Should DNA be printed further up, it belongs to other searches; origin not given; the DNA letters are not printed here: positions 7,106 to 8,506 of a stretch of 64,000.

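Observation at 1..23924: Three mechanistically distinct dehalogenase types within 24 kb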

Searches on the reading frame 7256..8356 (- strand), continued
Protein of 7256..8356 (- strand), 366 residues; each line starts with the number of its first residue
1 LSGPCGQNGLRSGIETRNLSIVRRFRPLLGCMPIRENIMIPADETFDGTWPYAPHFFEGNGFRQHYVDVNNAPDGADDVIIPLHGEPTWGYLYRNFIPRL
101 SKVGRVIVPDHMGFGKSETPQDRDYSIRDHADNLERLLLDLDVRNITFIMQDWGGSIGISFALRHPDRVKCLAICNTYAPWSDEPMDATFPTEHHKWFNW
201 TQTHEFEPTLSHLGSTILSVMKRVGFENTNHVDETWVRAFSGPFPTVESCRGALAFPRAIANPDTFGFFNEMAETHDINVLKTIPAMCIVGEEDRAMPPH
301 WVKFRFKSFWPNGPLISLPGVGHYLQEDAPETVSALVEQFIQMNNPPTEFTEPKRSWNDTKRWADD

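Call 50: get_annotated_region(hit=H50, flank=300)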
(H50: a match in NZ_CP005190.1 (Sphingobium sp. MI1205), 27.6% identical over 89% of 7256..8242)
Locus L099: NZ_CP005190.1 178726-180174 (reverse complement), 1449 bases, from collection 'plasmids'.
description: Sphingobium sp. MI1205 plasmid pMI1, complete sequence
organism: Sphingobium sp. MI1205 (NCBI taxid 407020)
taxonomy: Bacteria; Pseudomonadota; Alphaproteobacteria; Sphingomonadales; Sphingomonadaceae; Sphingobium; Sphingobium sp. MI1205
host: -; source: -; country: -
typing (MOB-suite, as given by PLSDB): conjugative; relaxase MOBF; mating-pair formation MPF_F
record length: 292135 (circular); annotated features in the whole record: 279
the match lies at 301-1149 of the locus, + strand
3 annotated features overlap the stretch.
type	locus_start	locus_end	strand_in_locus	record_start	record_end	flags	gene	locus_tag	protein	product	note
CDS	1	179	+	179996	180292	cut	-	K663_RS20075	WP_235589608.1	hypothetical protein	-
CDS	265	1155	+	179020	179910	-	linB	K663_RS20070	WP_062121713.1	haloalkane dehalogenase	-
CDS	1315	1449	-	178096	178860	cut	-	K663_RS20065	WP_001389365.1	IS6-like element IS6100 family transposase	GO:0006313 - DNA transposition [Evidence IEA]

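Call 51: get_annotated_region(hit=H74, flank=300)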
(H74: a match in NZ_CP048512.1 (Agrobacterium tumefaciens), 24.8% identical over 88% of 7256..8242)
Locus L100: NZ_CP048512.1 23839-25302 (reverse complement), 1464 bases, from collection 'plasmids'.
description: Agrobacterium tumefaciens strain Sut002 plasmid pAt2, complete sequence
organism: Agrobacterium tumefaciens (NCBI taxid 358)
taxonomy: Bacteria; Pseudomonadota; Alphaproteobacteria; Hyphomicrobiales; Rhizobiaceae; Agrobacterium; Agrobacterium tumefaciens
host: -; source: walnut; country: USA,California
typing (MOB-suite, as given by PLSDB): conjugative; replicon rep_cluster_553; relaxase MOBQ; mating-pair formation MPF_T
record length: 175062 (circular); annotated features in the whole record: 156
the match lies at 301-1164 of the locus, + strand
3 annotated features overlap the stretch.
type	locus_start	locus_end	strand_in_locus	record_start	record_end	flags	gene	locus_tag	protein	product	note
CDS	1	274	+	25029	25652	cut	-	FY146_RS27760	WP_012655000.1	peroxidase-related enzyme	-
CDS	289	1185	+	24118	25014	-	-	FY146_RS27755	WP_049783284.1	haloalkane dehalogenase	-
CDS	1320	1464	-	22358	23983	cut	-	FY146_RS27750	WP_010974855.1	GMC family oxidoreductase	-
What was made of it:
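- An AhpD/CMD-like gene is also found next to an HLD-II on an Agrobacterium pAt plasmid (call 51), which hints at a recurring accessory gene.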

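Call 52: get_annotated_region(hit=H44, flank=300)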
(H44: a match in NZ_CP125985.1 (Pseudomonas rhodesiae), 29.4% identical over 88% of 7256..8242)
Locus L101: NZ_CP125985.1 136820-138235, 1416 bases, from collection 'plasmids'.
description: Pseudomonas rhodesiae strain 3.8 plasmid unnamed, complete sequence
organism: Pseudomonas rhodesiae (NCBI taxid 76760)
taxonomy: Bacteria; Pseudomonadota; Gammaproteobacteria; Pseudomonadales; Pseudomonadaceae; Pseudomonas; Pseudomonas rhodesiae
host: -; source: cell culture,brewery; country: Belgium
typing (MOB-suite, as given by PLSDB): non-mobilizable; replicon rep_cluster_1081,rep_cluster_995; mating-pair formation MPF_I
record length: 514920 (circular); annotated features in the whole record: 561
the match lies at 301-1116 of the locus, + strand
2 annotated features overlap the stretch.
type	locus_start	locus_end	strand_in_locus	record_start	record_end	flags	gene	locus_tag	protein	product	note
CDS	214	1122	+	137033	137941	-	-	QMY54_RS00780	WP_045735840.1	haloalkane dehalogenase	-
CDS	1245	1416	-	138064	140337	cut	-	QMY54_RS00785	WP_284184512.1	SbcC/MukB-like Walker B domain-containing protein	-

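Call 53: get_annotated_region(hit=H16, flank=300)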
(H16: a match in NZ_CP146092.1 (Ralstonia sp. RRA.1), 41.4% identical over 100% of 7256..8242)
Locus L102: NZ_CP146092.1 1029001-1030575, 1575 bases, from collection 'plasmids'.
description: Ralstonia sp. RRA.1 plasmid unnamed1, complete sequence
organism: Ralstonia sp. RRA.1 (NCBI taxid 3122075)
taxonomy: Bacteria; Pseudomonadota; Betaproteobacteria; Burkholderiales; Burkholderiaceae; Ralstonia; Ralstonia sp. RRA.1
host: -; source: -; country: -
typing (MOB-suite, as given by PLSDB): non-mobilizable
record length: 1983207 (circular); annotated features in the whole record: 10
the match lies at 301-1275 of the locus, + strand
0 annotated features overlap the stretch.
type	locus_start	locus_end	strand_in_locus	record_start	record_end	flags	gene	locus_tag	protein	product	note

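Call 54: get_annotated_region(hit=H22, flank=300)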
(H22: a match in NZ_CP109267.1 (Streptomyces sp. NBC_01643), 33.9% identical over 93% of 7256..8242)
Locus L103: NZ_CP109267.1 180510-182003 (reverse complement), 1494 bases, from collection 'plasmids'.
description: Streptomyces sp. NBC_01643 plasmid unnamed1, complete sequence
organism: Streptomyces sp. NBC_01643 (NCBI taxid 2975906)
taxonomy: Bacteria; Actinomycetota; Actinomycetes; Kitasatosporales; Streptomycetaceae; Streptomyces; Streptomyces sp. NBC 01643
host: -; source: -; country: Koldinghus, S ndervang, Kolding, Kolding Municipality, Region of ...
typing (MOB-suite, as given by PLSDB): non-mobilizable
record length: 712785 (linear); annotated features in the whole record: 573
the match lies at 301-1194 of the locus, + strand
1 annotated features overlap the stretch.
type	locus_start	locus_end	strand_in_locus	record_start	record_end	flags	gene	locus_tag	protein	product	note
CDS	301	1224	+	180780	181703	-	-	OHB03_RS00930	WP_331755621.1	alpha/beta fold hydrolase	-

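Call 55: get_annotated_region(hit=H23, flank=300)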
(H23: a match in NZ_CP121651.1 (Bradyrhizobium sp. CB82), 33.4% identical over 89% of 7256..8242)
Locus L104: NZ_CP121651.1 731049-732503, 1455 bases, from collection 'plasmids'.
description: Bradyrhizobium sp. CB82 plasmid pCB82_1, complete sequence
organism: Bradyrhizobium sp. CB82 (NCBI taxid 3039159)
taxonomy: Bacteria; Pseudomonadota; Alphaproteobacteria; Hyphomicrobiales; Nitrobacteraceae; Bradyrhizobium; Bradyrhizobium sp. CB82
host: -; source: Stylosanthes guianensis,cell culture; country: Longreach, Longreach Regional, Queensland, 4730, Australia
typing (MOB-suite, as given by PLSDB): conjugative; replicon rep_cluster_506; relaxase MOBP; mating-pair formation MPF_T
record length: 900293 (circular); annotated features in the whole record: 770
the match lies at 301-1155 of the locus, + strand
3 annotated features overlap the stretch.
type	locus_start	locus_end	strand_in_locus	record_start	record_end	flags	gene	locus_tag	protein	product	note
CDS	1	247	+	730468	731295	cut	-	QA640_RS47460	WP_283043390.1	hypothetical protein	-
CDS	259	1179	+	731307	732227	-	-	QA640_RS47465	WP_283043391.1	alpha/beta fold hydrolase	-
CDS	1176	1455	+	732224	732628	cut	-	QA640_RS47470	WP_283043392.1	hypothetical protein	-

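Call 56: get_annotated_region(hit=H40, flank=300)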
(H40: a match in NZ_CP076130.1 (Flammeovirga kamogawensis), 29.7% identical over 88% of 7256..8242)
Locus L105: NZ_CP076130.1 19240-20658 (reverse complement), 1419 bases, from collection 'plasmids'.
description: Flammeovirga kamogawensis strain YS10 plasmid p1, complete sequence
organism: Flammeovirga kamogawensis (NCBI taxid 373891)
taxonomy: Bacteria; Bacteroidota; Cytophagia; Cytophagales; Flammeovirgaceae; Flammeovirga; Flammeovirga kamogawensis
host: -; source: single bacterial isolate; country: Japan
typing (MOB-suite, as given by PLSDB): non-mobilizable
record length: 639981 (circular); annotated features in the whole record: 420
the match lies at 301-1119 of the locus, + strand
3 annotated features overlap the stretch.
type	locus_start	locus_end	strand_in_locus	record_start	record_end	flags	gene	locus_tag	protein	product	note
CDS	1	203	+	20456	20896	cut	-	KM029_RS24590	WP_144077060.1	hypothetical protein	-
CDS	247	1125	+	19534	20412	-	-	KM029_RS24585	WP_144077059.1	alpha/beta fold hydrolase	-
CDS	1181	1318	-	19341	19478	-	-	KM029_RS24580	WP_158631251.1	hypothetical protein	-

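Call 57: get_annotated_region(hit=H80, flank=300)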
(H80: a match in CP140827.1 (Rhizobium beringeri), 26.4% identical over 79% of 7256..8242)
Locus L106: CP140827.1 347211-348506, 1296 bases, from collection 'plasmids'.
description: Rhizobium beringeri strain TP49 plasmid pRlX2, complete sequence
organism: Rhizobium beringeri (NCBI taxid 3019934)
taxonomy: Bacteria; Pseudomonadota; Alphaproteobacteria; Hyphomicrobiales; Rhizobiaceae; Rhizobium; Rhizobium beringeri
host: -; source: Trifolium pratense,whole organism; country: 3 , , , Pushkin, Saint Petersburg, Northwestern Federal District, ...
typing (MOB-suite, as given by PLSDB): conjugative; relaxase MOBQ; mating-pair formation MPF_T
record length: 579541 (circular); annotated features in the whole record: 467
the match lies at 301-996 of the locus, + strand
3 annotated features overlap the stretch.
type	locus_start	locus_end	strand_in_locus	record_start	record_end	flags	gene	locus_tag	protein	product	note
CDS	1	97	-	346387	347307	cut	pcaQ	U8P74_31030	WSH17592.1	pca operon transcription factor PcaQ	-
CDS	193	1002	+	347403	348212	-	pcaD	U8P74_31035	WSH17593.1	3-oxoadipate enol-lactonase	-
CDS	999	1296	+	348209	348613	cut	pcaC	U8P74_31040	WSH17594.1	4-carboxymuconolactone decarboxylase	-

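Call 58: get_annotated_region(hit=H85, flank=300)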
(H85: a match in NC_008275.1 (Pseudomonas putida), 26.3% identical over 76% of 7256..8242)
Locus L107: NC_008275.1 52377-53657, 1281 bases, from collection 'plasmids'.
description: Pseudomonas putida plasmid pWW53, complete sequence
organism: Pseudomonas putida (NCBI taxid 303)
taxonomy: Bacteria; Pseudomonadota; Gammaproteobacteria; Pseudomonadales; Pseudomonadaceae; Pseudomonas; Pseudomonas putida
host: -; source: -; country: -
typing (MOB-suite, as given by PLSDB): non-mobilizable; replicon IncP
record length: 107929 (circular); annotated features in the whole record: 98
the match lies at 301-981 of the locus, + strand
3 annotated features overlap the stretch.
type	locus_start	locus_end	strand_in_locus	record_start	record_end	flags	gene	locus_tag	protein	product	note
CDS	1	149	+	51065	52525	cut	-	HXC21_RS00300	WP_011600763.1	2-hydroxymuconic semialdehyde dehydrogenase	-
CDS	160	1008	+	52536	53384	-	-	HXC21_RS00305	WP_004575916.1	alpha/beta hydrolase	-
CDS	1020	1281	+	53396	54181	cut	dmpE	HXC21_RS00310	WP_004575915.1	2-oxopent-4-enoate hydratase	-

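Call 67: search_protein_families(library=ncbifam, proteins=[L092:250-1182:+, L093:235-1176:+, L094:232-1125:+, L095:280-1179:+, L096:250-1179:+, L097:253-1161:+, L098:277-1185:+, L100:289-1185:+, L101:214-1122:+, L099:265-1155:+], max_evalue=1e-25)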
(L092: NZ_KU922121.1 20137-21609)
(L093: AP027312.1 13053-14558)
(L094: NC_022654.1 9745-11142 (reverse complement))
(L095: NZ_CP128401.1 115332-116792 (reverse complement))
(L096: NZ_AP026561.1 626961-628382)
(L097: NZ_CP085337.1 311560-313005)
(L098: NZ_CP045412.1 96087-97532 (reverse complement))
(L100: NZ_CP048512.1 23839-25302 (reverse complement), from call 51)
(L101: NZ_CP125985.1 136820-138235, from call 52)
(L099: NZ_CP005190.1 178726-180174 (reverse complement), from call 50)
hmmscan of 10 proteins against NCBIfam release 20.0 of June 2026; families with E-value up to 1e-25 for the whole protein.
L092:250-1182:+ (310 aa): 3 families
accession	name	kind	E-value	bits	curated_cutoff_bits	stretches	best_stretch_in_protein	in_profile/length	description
NF002043.0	PRK00870.1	subfamily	6.2e-90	301.7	265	1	3-308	2-300/302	haloalkane dehalogenase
NF002938.0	PRK03592.1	equivalog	5.3e-36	124.5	241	1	35-227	21-208/298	haloalkane dehalogenase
NF002873.0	PRK03204.1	equivalog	2e-26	93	466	1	16-295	10-273/286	haloalkane dehalogenase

L093:235-1176:+ (313 aa): 3 families
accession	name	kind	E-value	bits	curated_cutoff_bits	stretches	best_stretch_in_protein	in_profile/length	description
NF002043.0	PRK00870.1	subfamily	1.6e-115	385.7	265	1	7-312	3-301/302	haloalkane dehalogenase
NF002938.0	PRK03592.1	equivalog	4.2e-43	147.8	241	1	38-311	20-291/298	haloalkane dehalogenase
NF002873.0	PRK03204.1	equivalog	1e-28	100.5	466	1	39-307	25-283/286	haloalkane dehalogenase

L094:232-1125:+ (297 aa): 3 families
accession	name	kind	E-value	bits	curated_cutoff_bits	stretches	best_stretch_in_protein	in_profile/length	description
NF002043.0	PRK00870.1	subfamily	1.2e-105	353.3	265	1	7-294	2-296/302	haloalkane dehalogenase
NF002938.0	PRK03592.1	equivalog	2.9e-44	151.6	241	1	24-292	10-285/298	haloalkane dehalogenase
NF002873.0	PRK03204.1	equivalog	5e-33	114.7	466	1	22-291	12-280/286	haloalkane dehalogenase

L095:280-1179:+ (299 aa): 3 families
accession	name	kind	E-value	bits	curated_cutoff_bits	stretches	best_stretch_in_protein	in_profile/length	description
NF002043.0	PRK00870.1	subfamily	2.9e-145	483.4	265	1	1-295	1-300/302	haloalkane dehalogenase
NF002938.0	PRK03592.1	equivalog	4.4e-47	160.9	241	1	19-296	10-292/298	haloalkane dehalogenase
NF002873.0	PRK03204.1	equivalog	1e-31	110.3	466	1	17-291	12-283/286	haloalkane dehalogenase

L096:250-1179:+ (309 aa): 2 families
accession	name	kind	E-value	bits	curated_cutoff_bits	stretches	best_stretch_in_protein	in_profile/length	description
NF002043.0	PRK00870.1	subfamily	4.5e-107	358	265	1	3-296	2-296/302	haloalkane dehalogenase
NF002938.0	PRK03592.1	equivalog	1.3e-33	116.6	241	1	33-293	19-284/298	haloalkane dehalogenase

L097:253-1161:+ (302 aa): 3 families
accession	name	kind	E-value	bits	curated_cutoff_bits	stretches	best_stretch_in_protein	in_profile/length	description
NF002043.0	PRK00870.1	subfamily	5.6e-109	364.2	265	1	1-300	1-300/302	haloalkane dehalogenase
NF002938.0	PRK03592.1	equivalog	1.4e-48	165.8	241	1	18-301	9-292/298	haloalkane dehalogenase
NF002873.0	PRK03204.1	equivalog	3.6e-29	102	466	1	16-296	11-283/286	haloalkane dehalogenase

L098:277-1185:+ (302 aa): 2 families
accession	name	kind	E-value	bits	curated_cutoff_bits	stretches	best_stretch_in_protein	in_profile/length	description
NF002043.0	PRK00870.1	subfamily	7.2e-98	327.7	265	1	3-296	2-297/302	haloalkane dehalogenase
NF002938.0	PRK03592.1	equivalog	1.1e-34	120.2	241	1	35-293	21-285/298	haloalkane dehalogenase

L100:289-1185:+ (298 aa): 2 families
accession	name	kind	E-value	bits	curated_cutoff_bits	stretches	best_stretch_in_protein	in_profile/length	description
NF002938.0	PRK03592.1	equivalog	1.1e-115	386.1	241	1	15-296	11-293/298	haloalkane dehalogenase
NF002043.0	PRK00870.1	subfamily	4e-32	111.9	265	1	24-293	34-299/302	haloalkane dehalogenase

L101:214-1122:+ (302 aa): 2 families
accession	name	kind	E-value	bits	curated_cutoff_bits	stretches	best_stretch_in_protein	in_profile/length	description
NF002043.0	PRK00870.1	subfamily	4.4e-149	495.9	265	1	1-301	1-301/302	haloalkane dehalogenase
NF002938.0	PRK03592.1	equivalog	4.6e-40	137.8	241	1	34-299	20-290/298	haloalkane dehalogenase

L099:265-1155:+ (296 aa): 3 families
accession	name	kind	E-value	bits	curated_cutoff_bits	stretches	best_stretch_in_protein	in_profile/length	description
NF002938.0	PRK03592.1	equivalog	1.1e-137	458.3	241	1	4-294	5-293/298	haloalkane dehalogenase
NF002043.0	PRK00870.1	subfamily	4.8e-38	131.3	265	1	20-292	35-300/302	haloalkane dehalogenase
NF002873.0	PRK03204.1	equivalog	2.2e-31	109.3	466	1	7-288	13-283/286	haloalkane dehalogenase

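Call 68: search_protein_families(library=ncbifam, proteins=[L103:301-1224:+, L104:259-1179:+, L105:247-1125:+, L102:301-1218:+, P0007, P0031, P0087, P0010, P0073, P0113], max_evalue=1e-25)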
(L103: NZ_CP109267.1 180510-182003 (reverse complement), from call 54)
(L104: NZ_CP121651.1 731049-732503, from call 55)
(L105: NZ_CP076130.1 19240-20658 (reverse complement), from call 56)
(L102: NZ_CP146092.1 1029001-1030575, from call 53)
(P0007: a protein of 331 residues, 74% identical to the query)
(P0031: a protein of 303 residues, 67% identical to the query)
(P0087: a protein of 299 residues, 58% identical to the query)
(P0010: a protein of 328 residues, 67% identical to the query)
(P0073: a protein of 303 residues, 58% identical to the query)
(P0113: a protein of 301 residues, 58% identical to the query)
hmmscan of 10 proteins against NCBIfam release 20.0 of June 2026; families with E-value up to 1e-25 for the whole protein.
L103:301-1224:+ (307 aa): 3 families
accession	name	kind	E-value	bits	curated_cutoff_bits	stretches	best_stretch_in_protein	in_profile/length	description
NF002043.0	PRK00870.1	subfamily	4e-55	187.4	265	1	12-299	17-300/302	haloalkane dehalogenase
NF002938.0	PRK03592.1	equivalog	1.2e-45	156.1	241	1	22-302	18-294/298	haloalkane dehalogenase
NF002873.0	PRK03204.1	equivalog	1.2e-43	149.5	466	1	11-290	11-278/286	haloalkane dehalogenase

L104:259-1179:+ (306 aa): 3 families
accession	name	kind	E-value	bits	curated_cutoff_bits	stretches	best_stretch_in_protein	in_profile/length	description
NF002043.0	PRK00870.1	subfamily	4.2e-51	174.2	265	1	9-300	10-299/302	haloalkane dehalogenase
NF002938.0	PRK03592.1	equivalog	7.4e-51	173.2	241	1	14-303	7-293/298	haloalkane dehalogenase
NF002873.0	PRK03204.1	equivalog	5.2e-43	147.4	466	1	14-296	11-282/286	haloalkane dehalogenase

L105:247-1125:+ (292 aa): 3 families
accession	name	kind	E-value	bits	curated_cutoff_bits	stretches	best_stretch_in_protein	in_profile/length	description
NF002873.0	PRK03204.1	equivalog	6.9e-54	183.1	466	1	15-286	8-278/286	haloalkane dehalogenase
NF002938.0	PRK03592.1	equivalog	1e-44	153.1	241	1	18-288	7-284/298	haloalkane dehalogenase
NF002043.0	PRK00870.1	subfamily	1.5e-39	136.3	265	1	9-290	7-295/302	haloalkane dehalogenase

L102:301-1218:+ (306 aa): 3 families
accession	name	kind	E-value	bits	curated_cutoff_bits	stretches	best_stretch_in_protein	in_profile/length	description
NF002043.0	PRK00870.1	subfamily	2e-46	158.8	265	1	11-305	16-300/302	haloalkane dehalogenase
NF002873.0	PRK03204.1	equivalog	4.5e-38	131.2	466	1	12-135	12-133/286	haloalkane dehalogenase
NF002938.0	PRK03592.1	equivalog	2.3e-36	125.6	241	1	18-305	14-291/298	haloalkane dehalogenase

P0007 (331 aa): 3 families
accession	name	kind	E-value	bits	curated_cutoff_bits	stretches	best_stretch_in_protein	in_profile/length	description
NF002043.0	PRK00870.1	subfamily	4.1e-51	174.2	265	1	11-306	16-301/302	haloalkane dehalogenase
NF002938.0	PRK03592.1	equivalog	4.5e-47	160.8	241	1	35-306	26-292/298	haloalkane dehalogenase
NF002873.0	PRK03204.1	equivalog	1.9e-40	139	466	1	11-301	11-284/286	haloalkane dehalogenase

P0031 (303 aa): 3 families
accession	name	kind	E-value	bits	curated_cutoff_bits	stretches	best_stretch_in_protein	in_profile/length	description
NF002043.0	PRK00870.1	subfamily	1.9e-51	175.3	265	1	11-299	16-300/302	haloalkane dehalogenase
NF002938.0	PRK03592.1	equivalog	7e-46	156.9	241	1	21-299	17-291/298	haloalkane dehalogenase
NF002873.0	PRK03204.1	equivalog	1.4e-40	139.4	466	1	11-293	11-281/286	haloalkane dehalogenase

P0087 (299 aa): 3 families
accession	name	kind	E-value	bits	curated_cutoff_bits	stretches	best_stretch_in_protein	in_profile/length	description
NF002043.0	PRK00870.1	subfamily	5.5e-50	170.5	265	1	11-298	16-300/302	haloalkane dehalogenase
NF002938.0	PRK03592.1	equivalog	2.7e-44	151.7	241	1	23-297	19-290/298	haloalkane dehalogenase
NF002873.0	PRK03204.1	equivalog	1.6e-38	132.7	466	1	11-295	11-285/286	haloalkane dehalogenase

P0010 (328 aa): 3 families
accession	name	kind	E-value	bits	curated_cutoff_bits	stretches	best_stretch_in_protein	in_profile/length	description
NF002043.0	PRK00870.1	subfamily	1.1e-49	169.6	265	1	11-301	16-300/302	haloalkane dehalogenase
NF002938.0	PRK03592.1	equivalog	1.6e-43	149.1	241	1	17-300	13-290/298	haloalkane dehalogenase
NF002873.0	PRK03204.1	equivalog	8.9e-38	130.2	466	1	12-295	12-281/286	haloalkane dehalogenase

P0073 (303 aa): 3 families
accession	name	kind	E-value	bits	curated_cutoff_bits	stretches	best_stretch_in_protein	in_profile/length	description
NF002043.0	PRK00870.1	subfamily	1.9e-54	185.1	265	1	11-302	16-300/302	haloalkane dehalogenase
NF002938.0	PRK03592.1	equivalog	5.7e-40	137.5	241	1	22-301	18-290/298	haloalkane dehalogenase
NF002873.0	PRK03204.1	equivalog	1.6e-38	132.7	466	1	11-297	11-282/286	haloalkane dehalogenase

P0113 (301 aa): 3 families
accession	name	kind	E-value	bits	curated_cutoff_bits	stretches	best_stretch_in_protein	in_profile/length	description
NF002043.0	PRK00870.1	subfamily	3.3e-53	181.1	265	1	4-300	7-300/302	haloalkane dehalogenase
NF002938.0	PRK03592.1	equivalog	1.8e-42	145.7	241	1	21-300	17-291/298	haloalkane dehalogenase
NF002873.0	PRK03204.1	equivalog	2.9e-39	135.1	466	1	11-294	11-281/286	haloalkane dehalogenase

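Call 75: predict_structure(alignment_id=A1)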
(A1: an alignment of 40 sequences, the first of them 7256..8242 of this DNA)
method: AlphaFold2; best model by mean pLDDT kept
length: 328 residues; sequences in the alignment: 40
mean_pLDDT: 78.1   pTM: 0.82
mean pLDDT of the five models: 78.1, 75.9, 76.0, 75.8, 75.1
residues with pLDDT >= 90: 127; 70-90: 99; 50-70: 69; < 50: 33
segments of 3 or more residues with pLDDT < 50: 190-203, 316-328
pLDDT, mean of each block of 10 residues (from residue 1): 52 79 84 87 79 68 92 70 80 91 95 91 95 95 84 65 72 62 59 43 55 70 83 94 96 89 94 96 85 91 82 48 40
secondary structure, 60 per line:
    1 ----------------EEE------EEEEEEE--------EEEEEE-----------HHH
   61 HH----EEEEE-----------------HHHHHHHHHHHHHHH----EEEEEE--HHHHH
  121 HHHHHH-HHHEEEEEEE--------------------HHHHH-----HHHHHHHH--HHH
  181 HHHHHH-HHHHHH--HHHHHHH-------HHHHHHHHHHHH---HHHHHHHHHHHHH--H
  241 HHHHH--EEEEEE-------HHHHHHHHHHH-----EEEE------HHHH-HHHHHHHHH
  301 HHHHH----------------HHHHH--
elements in order: E17-19 E26-32 E41-46 H58-62 E67-71 H89-103 E108-113 H116-126 E131-137 H158-162 H168-175 H178-186 H188-193 H196-202 H210-221 H225-237 H240-245 E248-253 H261-271 E277-280 H287-290 H292-305 H322-326
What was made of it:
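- The cap region of the model has low confidence (call 75).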
